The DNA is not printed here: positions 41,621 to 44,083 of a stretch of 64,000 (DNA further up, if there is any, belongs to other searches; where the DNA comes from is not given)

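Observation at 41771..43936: Single polypeptide with two Bergerat-fold ATPase modules: MORC/MutL-like at the N-terminus and a histidine-kinase CA domain at the C-terminus.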

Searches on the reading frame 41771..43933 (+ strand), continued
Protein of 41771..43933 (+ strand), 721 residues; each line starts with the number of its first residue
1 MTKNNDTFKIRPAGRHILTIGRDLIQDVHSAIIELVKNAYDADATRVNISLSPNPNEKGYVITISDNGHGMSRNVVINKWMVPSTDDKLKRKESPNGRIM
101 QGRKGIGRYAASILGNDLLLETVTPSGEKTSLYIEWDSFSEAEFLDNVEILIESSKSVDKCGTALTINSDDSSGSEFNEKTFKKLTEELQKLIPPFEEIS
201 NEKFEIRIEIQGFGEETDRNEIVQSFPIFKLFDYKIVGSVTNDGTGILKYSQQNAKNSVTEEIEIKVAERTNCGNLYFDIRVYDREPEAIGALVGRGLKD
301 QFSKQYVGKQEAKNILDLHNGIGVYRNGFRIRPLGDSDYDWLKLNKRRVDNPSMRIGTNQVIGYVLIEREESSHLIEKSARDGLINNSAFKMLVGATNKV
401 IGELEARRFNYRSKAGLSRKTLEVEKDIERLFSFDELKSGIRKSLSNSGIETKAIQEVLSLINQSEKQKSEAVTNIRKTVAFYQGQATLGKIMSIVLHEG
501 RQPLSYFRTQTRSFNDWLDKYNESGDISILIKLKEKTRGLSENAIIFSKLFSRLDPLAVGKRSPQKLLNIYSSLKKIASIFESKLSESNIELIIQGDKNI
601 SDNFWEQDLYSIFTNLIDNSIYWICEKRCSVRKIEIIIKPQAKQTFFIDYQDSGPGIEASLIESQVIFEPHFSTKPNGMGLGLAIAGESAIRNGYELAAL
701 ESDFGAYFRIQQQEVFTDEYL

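Call 53: get_annotated_region(hit=H11, flank=6000)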
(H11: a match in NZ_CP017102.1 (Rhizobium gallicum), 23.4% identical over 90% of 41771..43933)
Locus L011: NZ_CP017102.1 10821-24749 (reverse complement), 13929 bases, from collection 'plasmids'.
description: Rhizobium gallicum strain IE4872 plasmid pRgalIE4872a, complete sequence
organism: Rhizobium gallicum (NCBI taxid 56730)
taxonomy: Bacteria; Pseudomonadota; Alphaproteobacteria; Hyphomicrobiales; Rhizobiaceae; Rhizobium; Rhizobium gallicum
host: -; source: Phaseolus vulgaris,Whole organism,nodule from Agricultural field; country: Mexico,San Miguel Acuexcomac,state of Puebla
typing (MOB-suite, as given by PLSDB): conjugative; replicon rep_cluster_592; relaxase MOBQ; mating-pair formation MPF_T
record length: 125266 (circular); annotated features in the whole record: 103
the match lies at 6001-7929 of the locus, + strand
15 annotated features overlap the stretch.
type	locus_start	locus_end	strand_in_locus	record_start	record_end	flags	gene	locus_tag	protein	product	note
CDS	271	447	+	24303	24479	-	-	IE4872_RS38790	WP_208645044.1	hypothetical protein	-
CDS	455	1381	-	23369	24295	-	-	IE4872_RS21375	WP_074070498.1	zincin-like metallopeptidase domain-containing protein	-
CDS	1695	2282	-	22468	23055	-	-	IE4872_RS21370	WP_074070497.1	hypothetical protein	-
CDS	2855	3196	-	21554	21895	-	-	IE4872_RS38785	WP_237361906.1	hypothetical protein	-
CDS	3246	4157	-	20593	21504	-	-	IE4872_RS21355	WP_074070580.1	DUF3991 and toprim domain-containing protein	-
CDS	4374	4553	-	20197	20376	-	-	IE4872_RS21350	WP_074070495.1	hypothetical protein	-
CDS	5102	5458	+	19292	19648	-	-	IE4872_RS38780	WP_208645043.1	hypothetical protein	-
CDS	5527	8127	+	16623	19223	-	-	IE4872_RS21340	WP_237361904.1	ATP-binding protein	-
CDS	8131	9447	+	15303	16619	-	-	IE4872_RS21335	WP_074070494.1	hypothetical protein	-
CDS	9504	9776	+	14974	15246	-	-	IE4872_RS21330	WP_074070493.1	hypothetical protein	-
CDS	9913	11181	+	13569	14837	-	dcm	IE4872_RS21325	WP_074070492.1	DNA (cytosine-5-)-methyltransferase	GO:0006304 - DNA modification [Evidence IEA]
CDS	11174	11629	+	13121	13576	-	-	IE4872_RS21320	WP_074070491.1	very short patch repair endonuclease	-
CDS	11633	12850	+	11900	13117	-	-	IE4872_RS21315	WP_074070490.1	type II restriction endonuclease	GO:0009307 - DNA restriction-modification system [Evidence IEA]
CDS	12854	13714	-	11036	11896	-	-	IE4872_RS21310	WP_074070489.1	HNH endonuclease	-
CDS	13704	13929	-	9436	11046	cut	-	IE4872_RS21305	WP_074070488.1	ATP-binding protein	-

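Call 54: fold_search(model_id=the predicted structure, library=pdb)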
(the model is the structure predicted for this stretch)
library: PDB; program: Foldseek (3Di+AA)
matches with E <= 10: 936; with E <= 0.001: 534
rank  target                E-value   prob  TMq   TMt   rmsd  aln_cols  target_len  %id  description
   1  8a52_A                6.8e-12  1.00  0.26  0.47   7.2       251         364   18  Crystal structure of a chimeric LOV-Histidine kinase SB2F1 (asymmetrical variant, trigonal form with long c-axis) (released 2023-12-27)
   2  8a7f_A                2.6e-11  1.00  0.25  0.45   7.4       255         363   18  Crystal structure of a chimeric LOV-Histidine kinase SB2F1-I66R mutant (asymmetrical variant, trigonal form with long  (released 2024-01-10)
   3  4gcz_A                3.2e-11  1.00  0.21  0.40  21.2       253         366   17  Structure of a blue-light photoreceptor (released 2013-06-19)
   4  8a7f_B                3.4e-11  1.00  0.25  0.47   7.1       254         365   17  Crystal structure of a chimeric LOV-Histidine kinase SB2F1-I66R mutant (asymmetrical variant, trigonal form with long  (released 2024-01-10)
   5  8a7h_A                5.7e-11  1.00  0.24  0.45   7.6       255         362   18  Crystal structure of a chimeric LOV-Histidine kinase SB2F1-I66R mutant (light state; asymmetrical variant, trigonal fo (released 2024-01-10)
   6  6azr_A                9.5e-11  1.00  0.21  0.59  16.3       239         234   18  Crystal structure of the T264A HK853cp-BeF3-RR468 complex (released 2017-12-27)
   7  8a6x_B                1.5e-10  1.00  0.25  0.46   7.1       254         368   18  Crystal structure of a chimeric LOV-Histidine kinase SB2F1 (asymmetrical variant, trigonal form with long c axis) (released 2024-01-10)
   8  5uht_A                2.4e-10  1.00  0.21  0.58  16.6       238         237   18  Structure of the Thermotoga maritima HK853-BeF3-RR468 complex at pH 5.0 (released 2017-12-27)
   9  8vc9_F                2.4e-10  1.00  0.24  0.42  17.8       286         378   19  Hybrid response regulator LvrB from Leptospira / phosphorylated REC form (released 2024-12-18)
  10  6rgy_B                2.7e-10  1.00  0.21  0.58  16.1       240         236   19  Revisiting pH-gated conformational switch. Complex HK853-RR468 pH 7.5 (released 2020-02-19)
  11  6rfv_B                2.8e-10  1.00  0.21  0.59  16.2       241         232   18  Revisiting pH-gated conformational switch. Complex HK853-RR468 pH 7 (released 2020-02-19)
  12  6rgz_A                3.0e-10  1.00  0.21  0.58  16.6       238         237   18  Revisiting pH-gated conformational switch. Complex HK853-RR468 pH 6.5 (released 2020-02-19)
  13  8a3u                  3.1e-10  1.00  0.25  0.46   7.5       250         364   19  Crystal structure of a chimeric LOV-Histidine kinase SB2F1 (symmetrical variant, trigonal form with short c-axis) (released 2023-12-20)
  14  4jas_A                3.7e-10  1.00  0.21  0.57  15.7       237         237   18  Structural basis of a rationally rewired protein-protein interface (HK853mutant A268V, A271G, T275M, V294T and D297E a (released 2013-09-04)
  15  6rgy_A                4.3e-10  1.00  0.21  0.58  16.2       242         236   18  Revisiting pH-gated conformational switch. Complex HK853-RR468 pH 7.5 (released 2020-02-19)
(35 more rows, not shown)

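Call 79: get_annotated_region(hit=H10, flank=5000)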
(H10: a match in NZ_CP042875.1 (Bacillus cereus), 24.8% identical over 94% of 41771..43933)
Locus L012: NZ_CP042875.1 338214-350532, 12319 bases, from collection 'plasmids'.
description: Bacillus cereus strain 09 plasmid unnamed1, complete sequence
organism: Bacillus cereus (NCBI taxid 1396)
taxonomy: Bacteria; Bacillota; Bacilli; Bacillales; Bacillaceae; Bacillus; Bacillus cereus
host: -; source: Triticum aestivum L,tissue sample,root; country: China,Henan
typing (MOB-suite, as given by PLSDB): non-mobilizable; replicon rep_cluster_125; mating-pair formation MPF_T
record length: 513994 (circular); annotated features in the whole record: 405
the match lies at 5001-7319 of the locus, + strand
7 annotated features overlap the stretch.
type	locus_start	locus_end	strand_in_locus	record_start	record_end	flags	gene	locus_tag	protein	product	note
CDS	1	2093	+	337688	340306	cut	-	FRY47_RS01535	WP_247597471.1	P-loop NTPase fold protein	-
CDS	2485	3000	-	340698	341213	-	-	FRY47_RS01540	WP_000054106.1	hypothetical protein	-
CDS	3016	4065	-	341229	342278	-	-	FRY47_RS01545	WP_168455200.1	AAA family ATPase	-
CDS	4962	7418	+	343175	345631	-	-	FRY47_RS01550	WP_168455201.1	ATP-binding protein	-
CDS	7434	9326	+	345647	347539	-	-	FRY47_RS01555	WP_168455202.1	hypothetical protein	-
CDS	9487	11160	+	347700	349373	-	-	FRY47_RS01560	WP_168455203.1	DNA methyltransferase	-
CDS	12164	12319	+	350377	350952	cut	-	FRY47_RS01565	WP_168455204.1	hypothetical protein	-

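Call 80: get_annotated_region(hit=H8, flank=5000)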
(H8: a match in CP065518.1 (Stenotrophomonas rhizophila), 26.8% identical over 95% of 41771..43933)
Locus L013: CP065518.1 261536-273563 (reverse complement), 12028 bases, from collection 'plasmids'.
description: Stenotrophomonas rhizophila strain KC1 plasmid unnamed, complete sequence
organism: Stenotrophomonas rhizophila (NCBI taxid 216778)
taxonomy: Bacteria; Pseudomonadota; Gammaproteobacteria; Lysobacterales; Lysobacteraceae; Stenotrophomonas; Stenotrophomonas rhizophila
host: -; source: Kandelia candel (mangrove),cell culture; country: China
typing (MOB-suite, as given by PLSDB): non-mobilizable
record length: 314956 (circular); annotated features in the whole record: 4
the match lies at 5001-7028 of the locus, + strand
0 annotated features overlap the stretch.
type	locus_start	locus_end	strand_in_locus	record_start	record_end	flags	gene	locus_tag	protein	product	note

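Call 81: get_annotated_region(hit=H15, flank=5000)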
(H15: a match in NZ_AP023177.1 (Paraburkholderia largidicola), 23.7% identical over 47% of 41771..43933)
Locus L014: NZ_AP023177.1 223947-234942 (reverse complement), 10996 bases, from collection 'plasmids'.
description: Paraburkholderia sp. PGU16 plasmid PPGU16_p2, complete sequence
organism: Paraburkholderia largidicola (NCBI taxid 2735433)
taxonomy: Bacteria; Pseudomonadota; Betaproteobacteria; Burkholderiales; Burkholderiaceae; Paraburkholderia; Paraburkholderia largidicola
host: -; source: Physopelta gutta; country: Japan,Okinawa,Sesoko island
typing (MOB-suite, as given by PLSDB): non-mobilizable; mating-pair formation MPF_T
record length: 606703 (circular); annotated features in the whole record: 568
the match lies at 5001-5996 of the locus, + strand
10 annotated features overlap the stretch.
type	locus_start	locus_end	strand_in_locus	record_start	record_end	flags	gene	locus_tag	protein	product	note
CDS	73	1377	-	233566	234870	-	-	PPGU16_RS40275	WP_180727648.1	tyrosine-type recombinase/integrase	GO:0015074 - DNA integration [Evidence IEA]; GO:0006310 - DNA recombination [Evidence IEA]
CDS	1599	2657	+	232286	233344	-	-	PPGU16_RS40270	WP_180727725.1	DNA-binding protein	-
CDS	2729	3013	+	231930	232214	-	-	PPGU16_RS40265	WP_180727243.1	hypothetical protein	-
CDS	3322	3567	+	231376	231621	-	-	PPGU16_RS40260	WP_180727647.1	helix-turn-helix transcriptional regulator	-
CDS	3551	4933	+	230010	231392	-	-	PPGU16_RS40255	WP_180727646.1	class I SAM-dependent methyltransferase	-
CDS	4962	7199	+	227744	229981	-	-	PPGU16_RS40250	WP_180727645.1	sensor histidine kinase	-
CDS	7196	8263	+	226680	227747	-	-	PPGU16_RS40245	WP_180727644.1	hypothetical protein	-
CDS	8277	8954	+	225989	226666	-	-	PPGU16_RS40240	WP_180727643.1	hypothetical protein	-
CDS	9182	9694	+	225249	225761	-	-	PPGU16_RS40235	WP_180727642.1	hypothetical protein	-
CDS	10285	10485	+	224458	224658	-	-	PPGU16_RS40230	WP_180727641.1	hypothetical protein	-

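Call 82: search_protein_families(library=pfam, proteins=[L014:7196-8260:+, L014:8277-8951:+, L012:7434-9323:+, L011:8131-9444:+, L009:8183-9202:+, L014:3551-4930:+, L014:4962-7196:+, L011:5527-8124:+, L012:4962-7415:+], max_evalue=0.01)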
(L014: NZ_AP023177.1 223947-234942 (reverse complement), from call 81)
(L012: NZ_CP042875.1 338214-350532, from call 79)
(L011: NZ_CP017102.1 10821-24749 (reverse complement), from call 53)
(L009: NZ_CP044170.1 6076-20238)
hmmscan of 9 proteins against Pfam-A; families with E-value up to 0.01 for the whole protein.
L014:7196-8260:+ (355 aa): 0 families

L014:8277-8951:+ (225 aa): 0 families

L012:7434-9323:+ (630 aa): 1 family
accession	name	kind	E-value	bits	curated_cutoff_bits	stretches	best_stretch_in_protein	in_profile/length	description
PF10392.15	COG5_N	-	0.00036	21.2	31.2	1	59-134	38-111/132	Conserved oligomeric Golgi complex subunit 5, N-terminal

L011:8131-9444:+ (438 aa): 0 families

L009:8183-9202:+ (340 aa): 2 families
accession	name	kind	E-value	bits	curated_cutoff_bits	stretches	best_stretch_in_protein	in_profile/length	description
PF00072.30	Response_reg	-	2.3e-05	24.9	30.2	1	10-99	1-81/111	Response regulator receiver domain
PF20274.4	cREC_REC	-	0.00023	22.2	27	1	11-88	3-61/88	Cyclic-phosphate processing Receiver domain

L014:3551-4930:+ (460 aa): 1 family
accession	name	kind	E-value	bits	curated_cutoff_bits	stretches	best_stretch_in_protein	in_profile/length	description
PF07669.17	Eco57I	-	1.3e-09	38.9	25.3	1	115-211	71-165/171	Eco57I restriction-modification methylase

L014:4962-7196:+ (745 aa): 3 families
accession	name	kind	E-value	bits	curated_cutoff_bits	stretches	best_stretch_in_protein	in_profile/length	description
PF13589.12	HATPase_c_3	-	5.6e-25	88.4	25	1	34-154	3-116/137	Histidine kinase-, DNA gyrase B-, and HSP90-like ATPase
PF02518.31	HATPase_c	-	1.1e-21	77.8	26.4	2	631-742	9-110/111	Histidine kinase-, DNA gyrase B-, and HSP90-like ATPase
PF19191.5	HEF_HK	-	0.0079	17.1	24.1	0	515-569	2-56/67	HEF_HK domain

L011:5527-8124:+ (866 aa): 2 families
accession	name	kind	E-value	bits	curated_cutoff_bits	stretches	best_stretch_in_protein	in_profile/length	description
PF13589.12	HATPase_c_3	-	1.7e-16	60.9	25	1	180-297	3-110/137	Histidine kinase-, DNA gyrase B-, and HSP90-like ATPase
PF02518.31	HATPase_c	-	1.8e-14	54.6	26.4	2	183-282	9-99/111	Histidine kinase-, DNA gyrase B-, and HSP90-like ATPase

L012:4962-7415:+ (818 aa): 4 families
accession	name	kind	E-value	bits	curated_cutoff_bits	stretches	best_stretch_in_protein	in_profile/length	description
PF02518.31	HATPase_c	-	1.9e-21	77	26.4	2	712-812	6-106/111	Histidine kinase-, DNA gyrase B-, and HSP90-like ATPase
PF13589.12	HATPase_c_3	-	4.5e-17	62.8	25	1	34-138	5-101/137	Histidine kinase-, DNA gyrase B-, and HSP90-like ATPase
PF13581.12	HATPase_c_2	-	1.4e-06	28.8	27.4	0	737-791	58-112/127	Histidine kinase-like ATPase domain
PF14501.12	HATPase_c_5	-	0.00097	19.5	22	1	712-802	6-93/102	GHKL domain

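Call 84: search_protein_families(library=pfam, alignment_id=A2, max_evalue=10)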
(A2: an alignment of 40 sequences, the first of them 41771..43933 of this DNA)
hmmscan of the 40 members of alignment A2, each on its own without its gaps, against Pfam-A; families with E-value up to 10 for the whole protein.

A. member 1, window:41771-43933:+ (721 aa): 3 families
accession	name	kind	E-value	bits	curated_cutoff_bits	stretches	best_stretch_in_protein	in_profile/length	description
PF13589.12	HATPase_c_3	-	2.5e-22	79.8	25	1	28-153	3-121/137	Histidine kinase-, DNA gyrase B-, and HSP90-like ATPase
PF02518.31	HATPase_c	-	1.4e-17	64.6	26.4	2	607-698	4-92/111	Histidine kinase-, DNA gyrase B-, and HSP90-like ATPase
PF14501.12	HATPase_c_5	-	0.03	14.7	22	1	607-685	4-74/102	GHKL domain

B. families by the number of members that match (of 40 scanned): 22 families
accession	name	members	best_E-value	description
PF13589.12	HATPase_c_3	40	2.5e-22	Histidine kinase-, DNA gyrase B-, and HSP90-like ATPase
PF02518.31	HATPase_c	40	2.9e-20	Histidine kinase-, DNA gyrase B-, and HSP90-like ATPase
PF14501.12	HATPase_c_5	38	5.6e-05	GHKL domain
PF13581.12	HATPase_c_2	27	0.00052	Histidine kinase-like ATPase domain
PF14747.11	DUF4473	6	0.027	Domain of unknown function (DUF4473)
PF00686.25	CBM_20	4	0.053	Starch binding domain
PF10458.14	Val_tRNA-synt_C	3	0.079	Valyl tRNA synthetase tRNA binding arm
PF21982.2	RecX_HTH1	2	0.16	RecX, first three-helix domain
PF14506.12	CppA_N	1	0.039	CppA N-terminal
PF11324.13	DUF3126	1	0.061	Protein of unknown function (DUF3126)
PF07202.18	Tcp10_C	1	0.063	T-complex protein 10 C-terminus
PF19775.4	DUF6261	1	0.071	Family of unknown function (DUF6261)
PF03477.21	ATP-cone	1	0.12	ATP cone domain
PF18053.6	GyrB_insert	1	0.13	DNA gyrase B subunit insert domain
PF02881.24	SRP54_N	1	0.13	SRP54-type protein, helical bundle domain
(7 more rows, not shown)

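Call 87: find_encoding_contigs(protein=P0083, flank=6000, max_places=1)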
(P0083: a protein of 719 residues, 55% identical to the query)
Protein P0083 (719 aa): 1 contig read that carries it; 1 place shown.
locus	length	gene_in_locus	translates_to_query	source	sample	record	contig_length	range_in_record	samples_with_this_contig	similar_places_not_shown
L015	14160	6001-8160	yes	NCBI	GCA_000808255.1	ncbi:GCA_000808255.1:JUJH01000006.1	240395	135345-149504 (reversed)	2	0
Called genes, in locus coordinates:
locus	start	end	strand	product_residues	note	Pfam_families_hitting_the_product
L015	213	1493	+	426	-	PF13356:Arm-DNA-bind_3, PF22022:Phage_int_M, PF00589:Phage_integrase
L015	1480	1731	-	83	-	PF13560:HTH_31 (weak), PF01381:HTH_3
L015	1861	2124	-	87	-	PF01381:HTH_3, PF12844:HTH_19 (weak), PF13560:HTH_31 (weak)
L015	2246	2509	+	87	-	PF13693:HTH_35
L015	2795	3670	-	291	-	PF12834:Phage_int_SAM_2, PF12835:Integrase_1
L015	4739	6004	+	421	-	PF00145:DNA_methylase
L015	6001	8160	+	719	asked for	PF13589:HATPase_c_3, PF14501:HATPase_c_5 (faint), PF02518:HATPase_c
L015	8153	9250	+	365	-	PF00072:Response_reg (weak)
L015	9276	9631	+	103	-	-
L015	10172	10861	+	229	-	-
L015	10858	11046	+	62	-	-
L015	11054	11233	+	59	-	-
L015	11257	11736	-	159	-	PF05638:T6SS_HCP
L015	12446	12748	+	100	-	-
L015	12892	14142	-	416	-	PF07804:HipA_C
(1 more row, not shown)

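Call 94: find_related_loci(query=A2, collection=metagenome_contigs, flank=5000)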
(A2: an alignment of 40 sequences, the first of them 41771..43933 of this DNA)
Query A2 (721 aa) in metagenome_contigs; peptide patterns used: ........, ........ (x = any residue, [..] = any of these).
427 stretches matched a pattern; 342 encode a relative of the query (tblastn E <= 1e-3); the best 80 are kept; 80 distinct loci.
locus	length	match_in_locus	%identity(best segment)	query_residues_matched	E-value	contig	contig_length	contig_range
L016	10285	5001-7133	55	7-713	0e+0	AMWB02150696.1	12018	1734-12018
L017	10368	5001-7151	54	1-713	0e+0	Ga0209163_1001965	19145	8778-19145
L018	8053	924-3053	55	6-711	0e+0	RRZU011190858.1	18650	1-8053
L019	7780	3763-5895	55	7-713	0e+0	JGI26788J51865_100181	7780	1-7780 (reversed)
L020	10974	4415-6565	54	1-713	0e+0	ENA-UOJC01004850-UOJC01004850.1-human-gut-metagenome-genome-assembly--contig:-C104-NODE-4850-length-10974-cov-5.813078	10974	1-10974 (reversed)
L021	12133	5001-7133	54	7-713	0e+0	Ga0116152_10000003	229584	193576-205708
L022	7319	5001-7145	54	1-711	0e+0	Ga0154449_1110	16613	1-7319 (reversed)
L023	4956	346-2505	55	6-713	0e+0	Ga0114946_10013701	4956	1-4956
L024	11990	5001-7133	54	7-713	0e+0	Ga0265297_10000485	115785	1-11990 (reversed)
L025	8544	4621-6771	54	1-713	0e+0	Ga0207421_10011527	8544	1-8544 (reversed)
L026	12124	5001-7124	55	7-715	0e+0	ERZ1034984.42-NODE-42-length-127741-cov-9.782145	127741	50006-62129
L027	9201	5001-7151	53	1-713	0e+0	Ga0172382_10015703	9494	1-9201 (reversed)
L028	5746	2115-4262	55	1-711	0e+0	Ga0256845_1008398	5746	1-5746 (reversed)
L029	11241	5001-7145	54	1-711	0e+0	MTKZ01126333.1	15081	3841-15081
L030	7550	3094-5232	54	7-718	0e+0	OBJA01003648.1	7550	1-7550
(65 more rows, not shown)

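Call 95: find_related_loci(query=A2, collection=viral_contigs, flank=5000)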
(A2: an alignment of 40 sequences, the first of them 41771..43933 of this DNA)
Query A2 (721 aa) in viral_contigs; peptide patterns used: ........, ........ (x = any residue, [..] = any of these).
17 stretches matched a pattern; 4 encode a relative of the query (tblastn E <= 1e-3); 4 distinct loci.
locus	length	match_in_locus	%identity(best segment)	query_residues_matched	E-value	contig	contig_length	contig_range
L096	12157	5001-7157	54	7-720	0e+0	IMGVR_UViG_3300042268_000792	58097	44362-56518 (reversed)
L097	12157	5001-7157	54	7-720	0e+0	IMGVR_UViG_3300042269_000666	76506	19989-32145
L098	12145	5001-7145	37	8-711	2e-142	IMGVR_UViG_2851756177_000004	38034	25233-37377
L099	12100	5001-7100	34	11-712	4e-114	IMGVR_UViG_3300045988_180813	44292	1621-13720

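Call 100: list_cluster_members(proteins=[P0001, P0121])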
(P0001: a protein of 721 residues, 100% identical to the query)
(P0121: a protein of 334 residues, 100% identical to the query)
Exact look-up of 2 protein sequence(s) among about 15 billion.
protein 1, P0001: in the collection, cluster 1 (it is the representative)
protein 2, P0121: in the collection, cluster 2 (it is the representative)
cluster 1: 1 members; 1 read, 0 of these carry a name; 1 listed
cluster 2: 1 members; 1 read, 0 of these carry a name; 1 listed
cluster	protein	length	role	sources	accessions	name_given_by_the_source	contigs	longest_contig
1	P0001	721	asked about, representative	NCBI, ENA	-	-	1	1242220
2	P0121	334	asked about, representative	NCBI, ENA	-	-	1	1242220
